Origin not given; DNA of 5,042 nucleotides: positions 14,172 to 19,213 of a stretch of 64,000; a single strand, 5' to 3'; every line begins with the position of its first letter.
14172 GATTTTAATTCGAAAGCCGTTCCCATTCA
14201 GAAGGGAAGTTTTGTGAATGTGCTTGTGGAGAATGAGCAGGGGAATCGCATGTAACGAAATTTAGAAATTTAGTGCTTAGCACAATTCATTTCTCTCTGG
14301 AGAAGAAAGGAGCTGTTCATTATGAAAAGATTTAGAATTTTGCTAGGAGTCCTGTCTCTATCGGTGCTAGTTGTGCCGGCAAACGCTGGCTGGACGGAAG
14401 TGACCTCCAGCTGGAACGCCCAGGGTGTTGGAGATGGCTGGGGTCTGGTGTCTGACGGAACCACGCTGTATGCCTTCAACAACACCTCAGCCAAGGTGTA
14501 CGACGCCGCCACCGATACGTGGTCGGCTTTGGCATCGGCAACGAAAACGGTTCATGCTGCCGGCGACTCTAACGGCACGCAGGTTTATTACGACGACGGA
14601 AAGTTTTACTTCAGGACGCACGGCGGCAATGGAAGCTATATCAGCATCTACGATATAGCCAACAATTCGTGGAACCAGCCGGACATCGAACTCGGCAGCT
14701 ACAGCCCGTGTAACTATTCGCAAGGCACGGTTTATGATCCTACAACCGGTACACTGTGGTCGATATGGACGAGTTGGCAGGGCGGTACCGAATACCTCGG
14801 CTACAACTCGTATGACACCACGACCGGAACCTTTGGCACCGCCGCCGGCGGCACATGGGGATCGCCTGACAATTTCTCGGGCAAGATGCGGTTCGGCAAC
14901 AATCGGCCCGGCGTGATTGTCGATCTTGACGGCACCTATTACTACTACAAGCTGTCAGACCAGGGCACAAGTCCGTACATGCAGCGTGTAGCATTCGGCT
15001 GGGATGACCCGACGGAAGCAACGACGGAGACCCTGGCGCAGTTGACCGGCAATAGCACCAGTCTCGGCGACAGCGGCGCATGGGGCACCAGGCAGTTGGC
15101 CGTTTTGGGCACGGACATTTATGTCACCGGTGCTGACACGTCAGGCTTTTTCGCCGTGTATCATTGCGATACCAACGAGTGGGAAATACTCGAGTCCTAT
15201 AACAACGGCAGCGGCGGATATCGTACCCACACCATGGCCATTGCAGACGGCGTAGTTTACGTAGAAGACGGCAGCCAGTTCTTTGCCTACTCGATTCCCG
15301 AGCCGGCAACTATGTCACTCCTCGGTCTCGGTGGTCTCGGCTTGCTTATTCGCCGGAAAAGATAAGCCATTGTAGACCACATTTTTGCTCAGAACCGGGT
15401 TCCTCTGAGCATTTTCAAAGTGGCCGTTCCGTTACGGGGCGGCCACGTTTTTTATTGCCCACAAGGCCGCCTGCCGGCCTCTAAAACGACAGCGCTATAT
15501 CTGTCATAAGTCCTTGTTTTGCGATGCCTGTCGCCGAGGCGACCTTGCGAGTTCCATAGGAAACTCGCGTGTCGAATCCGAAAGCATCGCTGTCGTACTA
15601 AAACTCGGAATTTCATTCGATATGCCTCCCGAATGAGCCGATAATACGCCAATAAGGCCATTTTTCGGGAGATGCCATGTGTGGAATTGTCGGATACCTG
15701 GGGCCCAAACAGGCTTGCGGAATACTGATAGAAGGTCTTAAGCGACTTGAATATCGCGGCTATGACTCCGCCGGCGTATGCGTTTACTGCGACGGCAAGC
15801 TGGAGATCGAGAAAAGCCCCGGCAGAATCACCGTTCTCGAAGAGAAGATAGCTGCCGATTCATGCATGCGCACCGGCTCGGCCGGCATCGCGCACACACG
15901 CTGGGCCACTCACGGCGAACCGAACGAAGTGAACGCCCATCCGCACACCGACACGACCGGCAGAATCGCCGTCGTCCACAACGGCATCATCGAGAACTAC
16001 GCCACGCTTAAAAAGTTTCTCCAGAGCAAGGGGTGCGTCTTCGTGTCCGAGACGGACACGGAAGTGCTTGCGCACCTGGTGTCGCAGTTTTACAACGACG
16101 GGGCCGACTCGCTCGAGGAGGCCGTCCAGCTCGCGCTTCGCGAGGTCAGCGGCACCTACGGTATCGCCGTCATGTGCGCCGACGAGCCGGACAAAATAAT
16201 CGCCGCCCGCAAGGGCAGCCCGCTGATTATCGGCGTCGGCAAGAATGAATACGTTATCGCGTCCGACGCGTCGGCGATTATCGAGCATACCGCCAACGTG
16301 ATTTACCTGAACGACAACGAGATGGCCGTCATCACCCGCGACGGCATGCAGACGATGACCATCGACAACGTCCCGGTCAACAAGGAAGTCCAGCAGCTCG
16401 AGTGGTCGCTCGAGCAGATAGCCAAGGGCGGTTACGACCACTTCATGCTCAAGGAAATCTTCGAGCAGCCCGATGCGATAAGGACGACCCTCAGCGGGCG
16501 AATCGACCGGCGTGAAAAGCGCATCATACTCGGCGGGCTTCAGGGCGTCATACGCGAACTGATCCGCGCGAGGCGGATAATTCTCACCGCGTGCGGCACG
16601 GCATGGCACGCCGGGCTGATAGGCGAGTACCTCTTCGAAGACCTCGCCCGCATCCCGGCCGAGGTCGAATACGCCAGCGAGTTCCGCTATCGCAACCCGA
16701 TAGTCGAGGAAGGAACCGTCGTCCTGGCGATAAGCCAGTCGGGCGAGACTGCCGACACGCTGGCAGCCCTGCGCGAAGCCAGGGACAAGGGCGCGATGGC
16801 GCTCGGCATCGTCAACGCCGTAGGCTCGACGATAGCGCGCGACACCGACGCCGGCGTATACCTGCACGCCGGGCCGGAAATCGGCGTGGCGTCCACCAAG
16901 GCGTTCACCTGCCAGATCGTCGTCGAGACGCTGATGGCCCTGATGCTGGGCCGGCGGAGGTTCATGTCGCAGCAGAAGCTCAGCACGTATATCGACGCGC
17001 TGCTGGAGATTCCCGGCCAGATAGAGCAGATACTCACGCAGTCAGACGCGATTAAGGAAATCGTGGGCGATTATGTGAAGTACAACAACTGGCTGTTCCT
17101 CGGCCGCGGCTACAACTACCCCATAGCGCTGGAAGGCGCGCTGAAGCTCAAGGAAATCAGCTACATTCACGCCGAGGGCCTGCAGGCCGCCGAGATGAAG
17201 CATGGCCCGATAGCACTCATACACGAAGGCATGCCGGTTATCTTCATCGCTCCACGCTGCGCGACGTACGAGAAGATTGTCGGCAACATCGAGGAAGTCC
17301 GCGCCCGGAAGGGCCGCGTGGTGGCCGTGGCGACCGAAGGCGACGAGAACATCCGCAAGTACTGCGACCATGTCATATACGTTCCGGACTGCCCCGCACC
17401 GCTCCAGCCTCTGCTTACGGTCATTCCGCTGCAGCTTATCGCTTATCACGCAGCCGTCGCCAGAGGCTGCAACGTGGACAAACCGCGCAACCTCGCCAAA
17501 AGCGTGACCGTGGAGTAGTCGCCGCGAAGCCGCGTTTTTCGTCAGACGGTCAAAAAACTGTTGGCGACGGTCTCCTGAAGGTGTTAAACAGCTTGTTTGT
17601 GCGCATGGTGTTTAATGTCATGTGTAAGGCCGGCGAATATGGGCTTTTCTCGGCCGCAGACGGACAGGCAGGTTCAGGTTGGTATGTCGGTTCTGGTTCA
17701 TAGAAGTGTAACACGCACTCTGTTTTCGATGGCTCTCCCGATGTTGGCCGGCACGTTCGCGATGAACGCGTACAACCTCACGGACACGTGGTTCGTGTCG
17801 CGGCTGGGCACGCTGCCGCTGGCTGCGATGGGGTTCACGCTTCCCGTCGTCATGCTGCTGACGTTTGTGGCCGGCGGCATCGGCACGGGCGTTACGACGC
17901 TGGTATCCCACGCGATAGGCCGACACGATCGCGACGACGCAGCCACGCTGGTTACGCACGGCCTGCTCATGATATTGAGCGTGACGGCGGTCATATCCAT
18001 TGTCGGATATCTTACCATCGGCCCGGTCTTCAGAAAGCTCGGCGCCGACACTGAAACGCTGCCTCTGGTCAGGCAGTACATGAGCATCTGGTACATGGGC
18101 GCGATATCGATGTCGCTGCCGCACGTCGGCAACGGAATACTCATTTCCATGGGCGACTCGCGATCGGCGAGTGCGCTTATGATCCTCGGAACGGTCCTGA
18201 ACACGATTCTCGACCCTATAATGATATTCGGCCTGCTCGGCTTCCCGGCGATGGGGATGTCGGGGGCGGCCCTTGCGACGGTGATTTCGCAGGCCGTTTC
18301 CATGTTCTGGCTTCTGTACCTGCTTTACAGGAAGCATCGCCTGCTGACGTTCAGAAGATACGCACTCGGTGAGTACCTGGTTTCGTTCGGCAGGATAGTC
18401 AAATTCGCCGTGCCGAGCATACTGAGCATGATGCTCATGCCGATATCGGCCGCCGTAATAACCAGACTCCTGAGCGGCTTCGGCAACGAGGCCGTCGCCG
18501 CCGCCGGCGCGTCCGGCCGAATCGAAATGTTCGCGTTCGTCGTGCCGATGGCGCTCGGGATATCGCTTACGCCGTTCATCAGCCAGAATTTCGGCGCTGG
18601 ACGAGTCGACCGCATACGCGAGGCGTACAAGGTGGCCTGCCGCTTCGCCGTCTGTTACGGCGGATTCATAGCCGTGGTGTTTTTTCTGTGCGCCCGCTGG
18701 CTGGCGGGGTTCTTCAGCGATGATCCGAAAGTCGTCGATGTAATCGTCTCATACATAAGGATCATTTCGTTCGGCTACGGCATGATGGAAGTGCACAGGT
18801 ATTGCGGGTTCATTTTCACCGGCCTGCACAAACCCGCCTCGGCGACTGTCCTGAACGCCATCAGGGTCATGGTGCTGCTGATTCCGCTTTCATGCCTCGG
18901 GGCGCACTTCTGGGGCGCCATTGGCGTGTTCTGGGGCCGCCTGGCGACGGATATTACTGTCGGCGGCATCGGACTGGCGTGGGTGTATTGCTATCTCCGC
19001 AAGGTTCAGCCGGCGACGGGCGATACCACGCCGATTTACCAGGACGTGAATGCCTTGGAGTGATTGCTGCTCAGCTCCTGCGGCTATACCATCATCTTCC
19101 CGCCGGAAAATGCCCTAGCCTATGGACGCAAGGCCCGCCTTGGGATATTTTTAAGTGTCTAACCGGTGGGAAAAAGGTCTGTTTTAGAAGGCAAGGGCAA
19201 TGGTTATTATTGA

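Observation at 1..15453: Tandem array of one-regulator/one-surface-protein modules (GntR-LacI sensor -> PEP-CTERM passenger)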

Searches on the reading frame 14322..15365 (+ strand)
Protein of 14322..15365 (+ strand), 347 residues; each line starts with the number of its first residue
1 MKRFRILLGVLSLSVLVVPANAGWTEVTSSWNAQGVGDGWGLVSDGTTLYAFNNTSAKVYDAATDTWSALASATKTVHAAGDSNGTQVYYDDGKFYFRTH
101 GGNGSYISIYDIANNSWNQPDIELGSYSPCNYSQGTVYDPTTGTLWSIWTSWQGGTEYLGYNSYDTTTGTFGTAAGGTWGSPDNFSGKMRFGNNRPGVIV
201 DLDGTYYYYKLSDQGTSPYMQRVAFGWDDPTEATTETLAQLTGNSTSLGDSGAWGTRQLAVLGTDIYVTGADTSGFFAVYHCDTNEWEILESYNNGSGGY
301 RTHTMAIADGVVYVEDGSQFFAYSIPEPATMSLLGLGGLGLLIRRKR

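Call 4: search_protein_families(library=pfam, proteins=[window:14322-15365:+], max_evalue=0.01)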
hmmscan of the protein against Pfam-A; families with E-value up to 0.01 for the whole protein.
window:14322-15365:+ (347 aa): 2 families
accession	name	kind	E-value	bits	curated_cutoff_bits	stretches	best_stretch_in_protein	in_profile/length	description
PF07589.16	PEP-CTERM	-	5e-07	30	20.7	1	324-346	1-24/24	PEP-CTERM motif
PF25210.1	Kelch_FKB95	-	6.1e-07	29.8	70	0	260-325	86-157/268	FKB95, Kelch-repeats domain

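Call 5: search_protein_families(library=ncbifam, proteins=[window:14322-15365:+], max_evalue=0.01)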
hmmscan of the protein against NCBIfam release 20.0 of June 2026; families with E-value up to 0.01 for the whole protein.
window:14322-15365:+ (347 aa): 4 families
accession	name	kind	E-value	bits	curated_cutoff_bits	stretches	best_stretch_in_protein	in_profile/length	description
NF033554.9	floc_PepA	equivalog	2.4e-06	27.6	80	1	233-347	146-259/261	flocculation-associated PEP-CTERM protein PepA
TIGR02595.1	PEP_CTERM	domain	7.8e-05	23.2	16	1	325-347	1-23/24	PEP-CTERM sorting domain-containing protein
NF038120.1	PEP_CTERM_QFxxD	subfamily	0.0031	17.4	80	1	324-347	192-215/215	NF038120 family PEP-CTERM protein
NF038125.1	PEP_CTERM_THxN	subfamily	0.0042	16.7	85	1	325-347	223-245/246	THxN family PEP-CTERM protein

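Call 66: find_homologous_proteins(query=window:14322-15365:+, max_evalue=0.00001)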
Query window:14322-15365:+ (347 aa): 10 proteins with E <= 0.00001 among 8000 candidates.
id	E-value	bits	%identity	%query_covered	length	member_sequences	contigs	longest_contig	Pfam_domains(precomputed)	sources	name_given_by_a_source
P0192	7.0e-233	790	100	100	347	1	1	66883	PF07589.17,PF25210.2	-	-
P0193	1.4e-167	576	75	100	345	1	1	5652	PF07646.22,PF07589.17,PF25210.2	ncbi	-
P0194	2.5e-70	256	43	96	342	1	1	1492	PF07646.22,PF24681.2,PF07589.17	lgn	-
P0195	2.6e-70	256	45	77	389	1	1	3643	PF07589.17,PF25210.2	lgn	-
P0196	1.8e-69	253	47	78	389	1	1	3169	PF07589.17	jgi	-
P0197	9.8e-48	181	36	100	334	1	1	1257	PF25210.2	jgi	-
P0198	5.8e-45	172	38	100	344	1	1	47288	PF07589.17,PF01344.32,PF25210.2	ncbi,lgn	-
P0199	1.0e-39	155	34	100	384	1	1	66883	PF25210.2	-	-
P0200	2.0e-17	82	30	90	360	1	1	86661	PF07589.17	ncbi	-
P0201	3.2e-17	81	30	100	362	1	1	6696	PF07589.17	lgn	-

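Call 67: find_encoding_contigs(protein=P0193, flank=6000, max_places=2)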
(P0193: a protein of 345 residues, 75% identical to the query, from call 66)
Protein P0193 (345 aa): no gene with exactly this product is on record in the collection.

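Call 71: find_encoding_contigs(protein=P0201, flank=6000, max_places=2)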
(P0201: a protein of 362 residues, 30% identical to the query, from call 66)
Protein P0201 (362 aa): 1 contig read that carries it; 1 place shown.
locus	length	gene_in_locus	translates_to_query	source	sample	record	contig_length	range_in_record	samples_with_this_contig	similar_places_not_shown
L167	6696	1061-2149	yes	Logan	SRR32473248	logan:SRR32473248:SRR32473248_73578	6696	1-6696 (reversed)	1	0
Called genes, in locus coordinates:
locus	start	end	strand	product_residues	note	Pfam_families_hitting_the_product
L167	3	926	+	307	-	?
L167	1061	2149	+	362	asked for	PF07589:PEP_exosort_dom (weak)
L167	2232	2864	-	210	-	-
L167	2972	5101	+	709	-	PF07584:BatA, PF13519:VWA_2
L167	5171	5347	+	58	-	PF07432:Hc1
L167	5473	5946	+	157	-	PF07977:FabA, PF22818:ApeI-like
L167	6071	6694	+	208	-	?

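Call 72: find_encoding_contigs(protein=P0195, flank=6000, max_places=2)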
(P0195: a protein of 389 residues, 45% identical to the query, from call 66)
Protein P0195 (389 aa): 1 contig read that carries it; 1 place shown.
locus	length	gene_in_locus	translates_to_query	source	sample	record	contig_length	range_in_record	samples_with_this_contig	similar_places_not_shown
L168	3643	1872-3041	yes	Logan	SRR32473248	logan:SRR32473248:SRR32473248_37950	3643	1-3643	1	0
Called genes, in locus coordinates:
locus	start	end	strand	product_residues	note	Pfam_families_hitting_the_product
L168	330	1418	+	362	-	PF07589:PEP_exosort_dom (weak)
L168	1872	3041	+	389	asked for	PF25210:Kelch_FKB95 (faint), PF07589:PEP_exosort_dom (weak)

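Call 80: search_protein_families(library=ncbifam, proteins=[L167:1061-2149:+], max_evalue=0.001)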
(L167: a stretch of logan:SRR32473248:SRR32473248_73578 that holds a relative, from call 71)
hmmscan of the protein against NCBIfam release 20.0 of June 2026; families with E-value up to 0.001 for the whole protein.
L167:1061-2149:+ (362 aa): 5 families
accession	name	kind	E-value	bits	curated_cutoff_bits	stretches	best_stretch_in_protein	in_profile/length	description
NF033554.9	floc_PepA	equivalog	2.9e-07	30.6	80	1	96-362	26-260/261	flocculation-associated PEP-CTERM protein PepA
TIGR02595.1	PEP_CTERM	domain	1.1e-05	25.9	16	1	339-362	1-24/24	PEP-CTERM sorting domain-containing protein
NF038125.1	PEP_CTERM_THxN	subfamily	0.00024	20.8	85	1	331-362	215-246/246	THxN family PEP-CTERM protein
NF038126.1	PEP_CTERM_FxDxF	subfamily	0.00026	21.3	50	1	320-360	122-165/165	FxDxF family PEP-CTERM protein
NF041538.1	PEP_EDSA_1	subfamily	0.00086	19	100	1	326-361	273-306/307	EDSAP-1 family PEP-CTERM protein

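Call 81: predict_structure(alignment_id=A6)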
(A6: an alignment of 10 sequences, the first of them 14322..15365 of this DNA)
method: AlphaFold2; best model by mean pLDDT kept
length: 347 residues; sequences in the alignment: 10
mean_pLDDT: 76.4   pTM: 0.78
mean pLDDT of the five models: 76.4, 75.2, 74.8, 74.1, 72.4
residues with pLDDT >= 90: 73; 70-90: 161; 50-70: 95; < 50: 18
segments of 3 or more residues with pLDDT < 50: 252-255, 330-333, 345-347
pLDDT, mean of each block of 10 residues (from residue 1): 61 55 82 85 91 86 90 61 64 83 72 89 73 79 87 79 90 81 57 74 91 73 86 85 63 62 90 77 90 65 84 86 74 51 48
secondary structure, 60 per line:
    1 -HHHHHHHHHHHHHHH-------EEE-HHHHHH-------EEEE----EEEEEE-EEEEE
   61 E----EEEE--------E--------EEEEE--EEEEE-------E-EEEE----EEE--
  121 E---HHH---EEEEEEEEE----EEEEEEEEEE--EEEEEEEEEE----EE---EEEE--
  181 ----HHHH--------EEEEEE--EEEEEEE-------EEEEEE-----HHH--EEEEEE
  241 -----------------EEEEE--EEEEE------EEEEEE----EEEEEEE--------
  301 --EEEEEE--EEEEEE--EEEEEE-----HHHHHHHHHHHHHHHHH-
elements in order: H2-16 E24-26 H28-33 E41-44 E49-54 E56-61 E66-69 E87-91 E94-98 E108-111 E116-118 E131-139 E144-153 E156-165 E175-178 H185-188 E197-202 E205-211 E219-224 E235-240 E258-262 E265-269 E276-281 E286-292 E303-308 E311-316 E319-324 H330-346

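Call 85: fold_search(model_id=the predicted structure, library=pdb)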
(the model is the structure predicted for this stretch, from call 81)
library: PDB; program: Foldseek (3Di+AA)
matches with E <= 10: 1294; with E <= 0.001: 518
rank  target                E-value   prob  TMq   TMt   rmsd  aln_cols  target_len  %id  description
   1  8pjr                  5.2e-11  1.00  0.45  0.53   7.8       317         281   18  Crystal structure of the SAKe6AC-LB protein (released 2024-07-10)
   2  7pvp                  1.3e-10  1.00  0.44  0.52   6.5       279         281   18  Crystal structure of the SAKe6BC designer protein (released 2023-01-18)
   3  7onh_A                3.1e-10  1.00  0.45  0.48   8.4       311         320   17  Crystal structure of the computationally designed SAKe6BE-L3 protein (released 2022-12-14)
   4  7onh_B                3.8e-10  1.00  0.45  0.49   8.4       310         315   17  Crystal structure of the computationally designed SAKe6BE-L3 protein (released 2022-12-14)
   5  8pjy                  4.0e-10  1.00  0.42  0.48   7.1       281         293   17  Crystal structure of the computationally designed SAKe6EEref protein (released 2024-07-10)
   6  7ong                  5.4e-10  1.00  0.44  0.50   8.1       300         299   16  Crystal structure of the computationally designed SAKe6BE-L1 protein (released 2022-12-14)
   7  8pjx                  6.8e-10  1.00  0.47  0.55   7.4       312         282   16  Crystal structure of the computationally designed SAKe6FR protein (released 2024-07-10)
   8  6n3h_A                8.3e-10  1.00  0.50  0.56   6.4       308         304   17  Crystal structure of Kelch domain of the human NS1 binding protein (released 2018-12-12)
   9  2xn4_A                1.3e-09  1.00  0.45  0.53   7.1       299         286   13  Crystal structure of the kelch domain of human KLHL2 (Mayven) (released 2010-08-18)
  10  8pjw_A                1.5e-09  1.00  0.46  0.55   6.1       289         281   19  Crystal structure of the computationally designed SAKe6FE protein (released 2024-07-10)
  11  8pjz_A                1.9e-09  1.00  0.43  0.50   6.8       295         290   16  Crystal structure of the computationally designed SAKe6EEtal protein (released 2024-07-10)
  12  9d8p_A                2.1e-09  1.00  0.54  0.52   7.6       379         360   12  Focused map of Cryo-EM structure of Ubiquitin C-degron bound to KLHDC10-EloB/C (released 2024-11-20)
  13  7on6                  2.2e-09  1.00  0.45  0.50   8.1       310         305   19  Crystal structure of the computationally designed SAKe6AE protein (released 2022-12-14)
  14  6n3h_B                2.4e-09  1.00  0.48  0.59   6.0       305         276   17  Crystal structure of Kelch domain of the human NS1 binding protein (released 2018-12-12)
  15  8pjt_C                2.4e-09  1.00  0.46  0.52   7.2       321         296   14  Crystal structure of the computationally designed SAKe6DEref protein (released 2024-07-10)
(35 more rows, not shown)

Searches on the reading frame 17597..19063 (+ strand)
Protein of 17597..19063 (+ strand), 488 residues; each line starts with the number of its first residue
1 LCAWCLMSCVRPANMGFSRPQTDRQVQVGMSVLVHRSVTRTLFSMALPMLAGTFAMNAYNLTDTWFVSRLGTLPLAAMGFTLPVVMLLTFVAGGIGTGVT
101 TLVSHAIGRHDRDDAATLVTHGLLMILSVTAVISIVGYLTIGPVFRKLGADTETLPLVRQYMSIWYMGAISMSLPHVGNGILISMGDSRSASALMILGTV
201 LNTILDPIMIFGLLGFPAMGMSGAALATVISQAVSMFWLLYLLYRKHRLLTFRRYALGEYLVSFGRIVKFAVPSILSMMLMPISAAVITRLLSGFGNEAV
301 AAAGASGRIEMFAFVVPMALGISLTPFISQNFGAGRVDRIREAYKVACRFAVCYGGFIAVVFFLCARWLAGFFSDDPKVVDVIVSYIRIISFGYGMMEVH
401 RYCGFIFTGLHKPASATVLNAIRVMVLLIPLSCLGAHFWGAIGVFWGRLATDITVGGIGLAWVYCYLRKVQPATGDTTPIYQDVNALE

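Call 46: search_protein_families(library=pfam, proteins=[window:17597-19063:+], max_evalue=0.001)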
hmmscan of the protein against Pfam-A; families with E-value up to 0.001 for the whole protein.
window:17597-19063:+ (488 aa): 1 family
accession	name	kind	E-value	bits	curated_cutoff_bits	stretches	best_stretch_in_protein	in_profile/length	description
PF01554.23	MatE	-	4.3e-55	186.2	24.9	2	48-208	1-161/161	MatE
